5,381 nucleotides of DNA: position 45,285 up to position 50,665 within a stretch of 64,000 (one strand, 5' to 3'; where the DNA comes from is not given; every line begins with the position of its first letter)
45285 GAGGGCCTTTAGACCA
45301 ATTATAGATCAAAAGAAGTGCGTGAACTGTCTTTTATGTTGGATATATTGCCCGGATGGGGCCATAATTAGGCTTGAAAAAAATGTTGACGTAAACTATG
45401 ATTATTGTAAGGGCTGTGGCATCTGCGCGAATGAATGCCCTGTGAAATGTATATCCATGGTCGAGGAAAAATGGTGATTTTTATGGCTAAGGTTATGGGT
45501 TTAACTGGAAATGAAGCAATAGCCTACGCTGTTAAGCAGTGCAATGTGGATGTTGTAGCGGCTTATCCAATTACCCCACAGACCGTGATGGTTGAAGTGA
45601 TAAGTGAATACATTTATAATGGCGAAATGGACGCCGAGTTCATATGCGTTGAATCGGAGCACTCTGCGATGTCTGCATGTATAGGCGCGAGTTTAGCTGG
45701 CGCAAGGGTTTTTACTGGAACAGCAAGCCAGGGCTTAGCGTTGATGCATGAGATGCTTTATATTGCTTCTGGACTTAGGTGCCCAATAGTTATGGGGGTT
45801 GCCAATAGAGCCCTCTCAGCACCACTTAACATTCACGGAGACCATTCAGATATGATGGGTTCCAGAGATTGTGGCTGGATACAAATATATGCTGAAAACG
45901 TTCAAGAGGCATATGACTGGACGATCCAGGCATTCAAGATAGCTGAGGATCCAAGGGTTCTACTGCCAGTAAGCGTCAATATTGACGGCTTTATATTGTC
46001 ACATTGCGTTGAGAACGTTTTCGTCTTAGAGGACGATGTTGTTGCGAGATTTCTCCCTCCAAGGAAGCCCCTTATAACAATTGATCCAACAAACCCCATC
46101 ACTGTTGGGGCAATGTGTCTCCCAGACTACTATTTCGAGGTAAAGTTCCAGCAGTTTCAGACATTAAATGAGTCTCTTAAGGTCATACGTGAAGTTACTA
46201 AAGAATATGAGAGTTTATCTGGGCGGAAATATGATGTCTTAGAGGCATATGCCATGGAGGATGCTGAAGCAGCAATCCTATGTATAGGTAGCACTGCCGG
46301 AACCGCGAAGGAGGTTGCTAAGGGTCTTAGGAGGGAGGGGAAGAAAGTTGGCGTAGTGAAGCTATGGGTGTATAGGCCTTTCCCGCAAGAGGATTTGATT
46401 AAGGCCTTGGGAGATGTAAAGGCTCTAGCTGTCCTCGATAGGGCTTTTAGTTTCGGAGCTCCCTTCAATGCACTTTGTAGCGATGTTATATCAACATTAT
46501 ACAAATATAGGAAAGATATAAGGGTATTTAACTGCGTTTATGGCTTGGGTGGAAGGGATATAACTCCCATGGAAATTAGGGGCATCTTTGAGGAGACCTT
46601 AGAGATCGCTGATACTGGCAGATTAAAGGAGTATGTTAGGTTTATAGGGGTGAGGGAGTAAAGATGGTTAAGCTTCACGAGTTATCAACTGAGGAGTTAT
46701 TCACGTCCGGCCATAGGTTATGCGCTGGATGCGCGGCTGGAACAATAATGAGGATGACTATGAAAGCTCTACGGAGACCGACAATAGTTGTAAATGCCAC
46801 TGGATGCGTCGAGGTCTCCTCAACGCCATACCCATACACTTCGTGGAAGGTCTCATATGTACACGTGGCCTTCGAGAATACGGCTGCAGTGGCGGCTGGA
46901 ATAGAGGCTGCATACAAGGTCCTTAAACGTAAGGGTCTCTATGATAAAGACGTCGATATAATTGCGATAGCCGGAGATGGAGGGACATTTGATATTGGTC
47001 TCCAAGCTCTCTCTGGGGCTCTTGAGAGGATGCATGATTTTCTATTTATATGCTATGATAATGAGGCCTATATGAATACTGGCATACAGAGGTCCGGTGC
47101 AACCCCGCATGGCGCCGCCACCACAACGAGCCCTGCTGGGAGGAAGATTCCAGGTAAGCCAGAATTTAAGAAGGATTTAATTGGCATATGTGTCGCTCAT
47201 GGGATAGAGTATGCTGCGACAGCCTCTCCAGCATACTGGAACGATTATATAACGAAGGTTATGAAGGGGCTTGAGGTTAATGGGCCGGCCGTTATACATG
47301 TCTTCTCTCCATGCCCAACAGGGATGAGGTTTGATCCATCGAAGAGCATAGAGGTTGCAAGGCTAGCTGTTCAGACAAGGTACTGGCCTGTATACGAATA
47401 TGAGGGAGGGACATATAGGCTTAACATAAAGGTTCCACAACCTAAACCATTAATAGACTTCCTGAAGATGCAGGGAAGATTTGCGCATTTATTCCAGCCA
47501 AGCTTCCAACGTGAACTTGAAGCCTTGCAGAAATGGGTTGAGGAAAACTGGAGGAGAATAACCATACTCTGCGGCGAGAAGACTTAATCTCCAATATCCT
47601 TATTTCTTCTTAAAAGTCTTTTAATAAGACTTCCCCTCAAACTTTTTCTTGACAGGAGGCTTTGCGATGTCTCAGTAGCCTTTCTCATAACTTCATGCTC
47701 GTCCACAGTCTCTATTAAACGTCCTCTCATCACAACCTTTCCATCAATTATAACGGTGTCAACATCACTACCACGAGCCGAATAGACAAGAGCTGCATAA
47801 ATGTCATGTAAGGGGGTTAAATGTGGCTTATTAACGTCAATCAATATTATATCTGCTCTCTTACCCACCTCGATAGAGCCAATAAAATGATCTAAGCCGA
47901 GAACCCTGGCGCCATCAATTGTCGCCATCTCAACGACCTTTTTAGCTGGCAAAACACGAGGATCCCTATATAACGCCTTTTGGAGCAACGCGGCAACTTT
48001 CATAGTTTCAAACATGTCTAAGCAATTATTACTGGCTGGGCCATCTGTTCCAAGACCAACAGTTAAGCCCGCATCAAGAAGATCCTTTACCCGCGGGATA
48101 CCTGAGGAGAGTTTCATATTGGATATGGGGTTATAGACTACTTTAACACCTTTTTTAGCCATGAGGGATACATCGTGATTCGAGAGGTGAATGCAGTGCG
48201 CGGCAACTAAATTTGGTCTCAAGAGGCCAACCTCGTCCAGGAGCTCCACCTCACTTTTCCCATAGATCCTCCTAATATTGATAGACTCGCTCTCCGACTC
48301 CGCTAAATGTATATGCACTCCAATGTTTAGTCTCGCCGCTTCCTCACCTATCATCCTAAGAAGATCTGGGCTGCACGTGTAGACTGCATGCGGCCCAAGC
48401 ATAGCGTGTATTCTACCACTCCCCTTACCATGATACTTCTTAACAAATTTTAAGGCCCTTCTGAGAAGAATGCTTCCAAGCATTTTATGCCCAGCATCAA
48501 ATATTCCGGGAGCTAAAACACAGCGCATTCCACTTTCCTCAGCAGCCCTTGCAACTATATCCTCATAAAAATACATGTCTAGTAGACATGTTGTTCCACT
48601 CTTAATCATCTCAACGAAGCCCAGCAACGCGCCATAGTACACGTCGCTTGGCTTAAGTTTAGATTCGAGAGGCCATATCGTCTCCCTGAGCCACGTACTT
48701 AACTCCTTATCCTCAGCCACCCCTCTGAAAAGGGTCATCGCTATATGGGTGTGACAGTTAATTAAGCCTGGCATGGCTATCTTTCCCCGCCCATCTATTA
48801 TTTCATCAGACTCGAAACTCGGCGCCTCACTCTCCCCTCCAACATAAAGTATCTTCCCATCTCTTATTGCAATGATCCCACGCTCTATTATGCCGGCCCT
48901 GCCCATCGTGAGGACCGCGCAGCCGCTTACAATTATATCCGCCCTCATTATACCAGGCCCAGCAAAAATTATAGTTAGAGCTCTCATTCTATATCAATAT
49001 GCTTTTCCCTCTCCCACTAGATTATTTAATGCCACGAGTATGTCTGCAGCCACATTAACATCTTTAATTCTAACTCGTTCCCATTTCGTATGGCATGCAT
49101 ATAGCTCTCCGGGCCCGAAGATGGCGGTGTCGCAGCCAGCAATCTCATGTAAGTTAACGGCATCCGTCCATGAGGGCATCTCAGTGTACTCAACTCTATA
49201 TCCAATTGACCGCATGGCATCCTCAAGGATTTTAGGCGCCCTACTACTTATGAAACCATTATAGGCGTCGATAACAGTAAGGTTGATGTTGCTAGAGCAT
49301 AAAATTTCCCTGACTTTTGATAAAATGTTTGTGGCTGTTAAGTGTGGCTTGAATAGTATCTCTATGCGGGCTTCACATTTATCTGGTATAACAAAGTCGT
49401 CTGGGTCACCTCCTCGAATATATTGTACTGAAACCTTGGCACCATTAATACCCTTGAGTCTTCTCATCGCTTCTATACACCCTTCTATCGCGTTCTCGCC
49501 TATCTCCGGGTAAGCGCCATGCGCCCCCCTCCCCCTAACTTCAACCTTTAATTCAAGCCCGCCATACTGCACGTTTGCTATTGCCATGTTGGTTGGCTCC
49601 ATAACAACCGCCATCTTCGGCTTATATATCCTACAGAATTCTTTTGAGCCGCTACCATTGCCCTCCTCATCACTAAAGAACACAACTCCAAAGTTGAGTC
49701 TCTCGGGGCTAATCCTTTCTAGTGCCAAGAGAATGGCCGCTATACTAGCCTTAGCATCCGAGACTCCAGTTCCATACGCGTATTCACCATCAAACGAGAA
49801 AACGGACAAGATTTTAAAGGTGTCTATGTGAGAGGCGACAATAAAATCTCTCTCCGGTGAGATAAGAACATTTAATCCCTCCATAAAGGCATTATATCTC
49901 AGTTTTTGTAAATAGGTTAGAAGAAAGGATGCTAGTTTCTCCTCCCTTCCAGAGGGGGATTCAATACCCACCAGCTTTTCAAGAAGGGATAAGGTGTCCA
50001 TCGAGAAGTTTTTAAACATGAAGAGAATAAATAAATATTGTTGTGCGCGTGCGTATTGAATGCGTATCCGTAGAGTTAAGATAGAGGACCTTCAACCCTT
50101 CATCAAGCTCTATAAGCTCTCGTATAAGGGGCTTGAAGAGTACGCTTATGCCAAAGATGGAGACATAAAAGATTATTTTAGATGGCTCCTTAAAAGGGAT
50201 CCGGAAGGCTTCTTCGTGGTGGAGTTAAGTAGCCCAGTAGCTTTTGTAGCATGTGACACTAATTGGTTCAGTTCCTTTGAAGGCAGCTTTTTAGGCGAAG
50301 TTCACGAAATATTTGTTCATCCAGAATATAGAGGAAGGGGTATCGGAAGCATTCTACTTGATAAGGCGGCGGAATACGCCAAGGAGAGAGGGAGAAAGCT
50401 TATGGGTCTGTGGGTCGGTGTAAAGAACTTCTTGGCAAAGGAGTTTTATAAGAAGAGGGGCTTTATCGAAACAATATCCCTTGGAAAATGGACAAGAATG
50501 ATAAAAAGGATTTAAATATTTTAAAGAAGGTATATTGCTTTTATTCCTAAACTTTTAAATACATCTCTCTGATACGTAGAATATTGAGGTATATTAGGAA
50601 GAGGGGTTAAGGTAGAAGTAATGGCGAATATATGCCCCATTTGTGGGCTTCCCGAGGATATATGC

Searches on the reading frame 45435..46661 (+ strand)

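Call 49: search_protein_families(library=pfam, proteins=[window:45435-46661:+], max_evalue=0.00001)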
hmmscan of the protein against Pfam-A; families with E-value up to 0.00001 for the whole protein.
window:45435-46661:+ (408 aa): 2 families
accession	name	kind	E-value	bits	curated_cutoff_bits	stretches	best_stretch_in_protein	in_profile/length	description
PF01855.24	POR_N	-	2.9e-77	259.9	27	1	32-255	2-230/231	Pyruvate flavodoxin/ferredoxin oxidoreductase, thiamine diP-bdg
PF17147.9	PFOR_II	-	1.3e-27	96.5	27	1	277-381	1-102/102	Pyruvate:ferredoxin oxidoreductase core domain II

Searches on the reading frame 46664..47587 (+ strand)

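Call 49: search_protein_families(library=pfam, proteins=[window:46664-47587:+], max_evalue=0.00001)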
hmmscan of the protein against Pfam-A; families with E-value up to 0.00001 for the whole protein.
window:46664-47587:+ (307 aa): 1 family
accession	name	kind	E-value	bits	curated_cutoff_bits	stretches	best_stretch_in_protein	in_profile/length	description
PF02775.26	TPP_enzyme_C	-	5.4e-20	72.2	21.9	1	46-213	2-151/151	Thiamine pyrophosphate enzyme, C-terminal TPP binding domain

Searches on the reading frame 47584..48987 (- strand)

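Call 49: search_protein_families(library=pfam, proteins=[window:47584-48987:-], max_evalue=0.00001)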
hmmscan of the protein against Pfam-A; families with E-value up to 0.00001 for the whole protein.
window:47584-48987:- (467 aa): 2 families
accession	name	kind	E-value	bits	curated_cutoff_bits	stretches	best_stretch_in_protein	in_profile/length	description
PF01979.26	Amidohydro_1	-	9e-85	285.4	25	1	70-419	1-345/345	Amidohydrolase family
PF07969.17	Amidohydro_3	-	1.9e-22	80.9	29.7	1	216-419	270-471/472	Amidohydrolase family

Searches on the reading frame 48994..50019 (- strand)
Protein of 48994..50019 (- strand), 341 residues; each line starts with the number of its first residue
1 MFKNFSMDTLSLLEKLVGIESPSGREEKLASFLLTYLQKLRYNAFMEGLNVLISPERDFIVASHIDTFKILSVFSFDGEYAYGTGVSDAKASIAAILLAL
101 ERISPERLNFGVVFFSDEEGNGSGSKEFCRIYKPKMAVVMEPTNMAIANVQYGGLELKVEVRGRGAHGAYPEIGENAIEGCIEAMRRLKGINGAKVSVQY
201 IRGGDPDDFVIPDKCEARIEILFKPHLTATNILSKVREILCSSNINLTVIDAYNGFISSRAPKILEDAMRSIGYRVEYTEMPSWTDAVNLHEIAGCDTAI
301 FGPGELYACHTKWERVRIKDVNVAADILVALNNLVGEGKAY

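Call 49: search_protein_families(library=pfam, proteins=[window:48994-50019:-], max_evalue=0.00001)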
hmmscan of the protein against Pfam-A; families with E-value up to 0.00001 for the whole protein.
window:48994-50019:- (341 aa): 2 families
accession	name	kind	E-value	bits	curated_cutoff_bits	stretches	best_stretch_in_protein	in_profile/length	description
PF01546.33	Peptidase_M20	-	5.6e-18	66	24.6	1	61-331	2-203/206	Peptidase family M20/M25/M40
PF07687.19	M20_dimer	-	5.5e-12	46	21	1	152-240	4-99/107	Peptidase dimerisation domain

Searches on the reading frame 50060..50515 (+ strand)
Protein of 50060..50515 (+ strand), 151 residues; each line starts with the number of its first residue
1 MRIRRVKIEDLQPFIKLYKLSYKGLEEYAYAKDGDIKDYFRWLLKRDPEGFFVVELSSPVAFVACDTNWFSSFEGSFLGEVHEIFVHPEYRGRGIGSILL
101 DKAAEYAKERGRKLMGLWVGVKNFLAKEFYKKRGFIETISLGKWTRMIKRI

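Call 49: search_protein_families(library=pfam, proteins=[window:50060-50515:+], max_evalue=0.00001)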
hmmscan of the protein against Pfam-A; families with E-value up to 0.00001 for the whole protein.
window:50060-50515:+ (151 aa): 6 families
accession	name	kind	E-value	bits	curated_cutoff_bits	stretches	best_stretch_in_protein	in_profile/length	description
PF00583.31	Acetyltransf_1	-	1.8e-21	77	20.7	1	35-135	19-116/116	Acetyltransferase (GNAT) family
PF13508.13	Acetyltransf_7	-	1.2e-15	58.1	27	1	49-136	3-83/84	Acetyltransferase (GNAT) domain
PF13673.13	Acetyltransf_10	-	4e-10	40.2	23.6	1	80-138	53-110/128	Acetyltransferase (GNAT) domain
PF13527.13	Acetyltransf_9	-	2.4e-08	34.5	25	1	2-135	1-124/127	Acetyltransferase (GNAT) domain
PF08445.16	FR47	-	9.3e-07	29.2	22.1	1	79-137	22-79/86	FR47-like protein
PF14542.12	Acetyltransf_CG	-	3.3e-06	27.6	30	1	83-115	29-61/80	GCN5-related N-acetyl-transferase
